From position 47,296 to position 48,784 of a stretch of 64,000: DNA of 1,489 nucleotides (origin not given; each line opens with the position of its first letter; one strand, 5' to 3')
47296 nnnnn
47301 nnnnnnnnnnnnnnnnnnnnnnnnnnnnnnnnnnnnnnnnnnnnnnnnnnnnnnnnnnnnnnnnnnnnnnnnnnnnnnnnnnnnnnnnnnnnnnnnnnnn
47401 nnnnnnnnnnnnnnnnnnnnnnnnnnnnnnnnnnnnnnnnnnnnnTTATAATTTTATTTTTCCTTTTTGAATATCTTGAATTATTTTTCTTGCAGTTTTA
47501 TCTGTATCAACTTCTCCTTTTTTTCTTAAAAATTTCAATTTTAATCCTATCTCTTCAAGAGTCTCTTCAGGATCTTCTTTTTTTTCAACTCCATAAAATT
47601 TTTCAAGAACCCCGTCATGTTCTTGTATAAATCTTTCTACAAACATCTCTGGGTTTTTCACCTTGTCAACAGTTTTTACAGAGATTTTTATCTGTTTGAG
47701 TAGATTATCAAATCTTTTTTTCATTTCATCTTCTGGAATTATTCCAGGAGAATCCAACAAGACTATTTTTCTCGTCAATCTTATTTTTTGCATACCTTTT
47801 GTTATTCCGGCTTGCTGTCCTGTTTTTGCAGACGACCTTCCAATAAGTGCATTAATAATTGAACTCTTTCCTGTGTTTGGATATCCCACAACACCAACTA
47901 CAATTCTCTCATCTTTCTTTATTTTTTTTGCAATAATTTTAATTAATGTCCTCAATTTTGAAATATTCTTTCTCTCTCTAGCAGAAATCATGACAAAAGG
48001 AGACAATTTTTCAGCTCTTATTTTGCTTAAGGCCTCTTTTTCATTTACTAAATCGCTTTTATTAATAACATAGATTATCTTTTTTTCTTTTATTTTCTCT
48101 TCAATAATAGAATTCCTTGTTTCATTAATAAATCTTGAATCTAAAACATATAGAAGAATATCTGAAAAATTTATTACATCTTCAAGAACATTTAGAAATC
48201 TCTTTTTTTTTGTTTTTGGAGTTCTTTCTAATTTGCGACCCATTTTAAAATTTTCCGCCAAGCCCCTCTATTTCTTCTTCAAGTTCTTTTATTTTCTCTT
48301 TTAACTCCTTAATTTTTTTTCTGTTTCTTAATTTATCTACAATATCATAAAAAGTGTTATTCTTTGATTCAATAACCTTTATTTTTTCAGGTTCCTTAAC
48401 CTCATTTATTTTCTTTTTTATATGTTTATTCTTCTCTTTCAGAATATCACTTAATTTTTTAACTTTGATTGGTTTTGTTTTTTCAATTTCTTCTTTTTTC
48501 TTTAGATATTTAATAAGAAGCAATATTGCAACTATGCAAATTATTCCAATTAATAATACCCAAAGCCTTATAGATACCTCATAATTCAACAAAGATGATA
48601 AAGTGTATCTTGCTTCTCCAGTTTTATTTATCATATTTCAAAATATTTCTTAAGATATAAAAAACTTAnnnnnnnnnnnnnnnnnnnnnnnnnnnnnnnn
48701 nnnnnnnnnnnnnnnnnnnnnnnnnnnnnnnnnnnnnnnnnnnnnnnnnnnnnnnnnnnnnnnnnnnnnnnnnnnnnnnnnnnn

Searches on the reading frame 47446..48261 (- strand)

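Call 74: search_protein_families(library=pfam, proteins=[window:47446-48261:-], max_evalue=0.0001)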
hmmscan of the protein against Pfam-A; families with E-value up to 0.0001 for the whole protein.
window:47446-48261:- (271 aa): 5 families
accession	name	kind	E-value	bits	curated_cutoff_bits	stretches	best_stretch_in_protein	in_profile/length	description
PF01926.29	MMR_HSR1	-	2.6e-20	73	21.9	1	122-202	2-87/113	50S ribosome-binding GTPase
PF02421.24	FeoB_N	-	3.9e-08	33.4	27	1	122-174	3-57/156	Ferrous iron transport protein B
PF03193.22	RsgA_GTPase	-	2.4e-07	31.2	30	1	57-174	51-168/174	RsgA GTPase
PF00350.29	Dynamin_N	-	7.7e-06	26.5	27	0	122-162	1-40/168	Dynamin family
PF16897.10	MMR_HSR1_Xtn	-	3.4e-05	24.2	35.2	1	52-106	48-99/106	C-terminal region of MMR_HSR1 domain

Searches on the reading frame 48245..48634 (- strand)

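Call 92: search_protein_families(library=pfam, proteins=[window:48245-48634:-], max_evalue=0.01)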
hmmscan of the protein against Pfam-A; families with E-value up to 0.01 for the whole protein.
window:48245-48634:- (129 aa): 4 families
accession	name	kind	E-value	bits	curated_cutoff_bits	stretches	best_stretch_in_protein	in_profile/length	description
PF12329.13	TMF_DNA_bd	-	0.0035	17.7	35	1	101-126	28-53/74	TATA element modulatory factor 1 DNA binding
PF16080.10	Phage_holin_2_3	-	0.0041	17.5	28.8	1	21-50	22-50/56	Bacteriophage holin family HP1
PF06305.16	LapA_dom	-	0.0079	16.5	28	1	100-123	41-64/64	Lipopolysaccharide assembly protein A domain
PF15397.11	DUF4618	-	0.0095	15.8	34.9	0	56-123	9-80/258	Domain of unknown function (DUF4618)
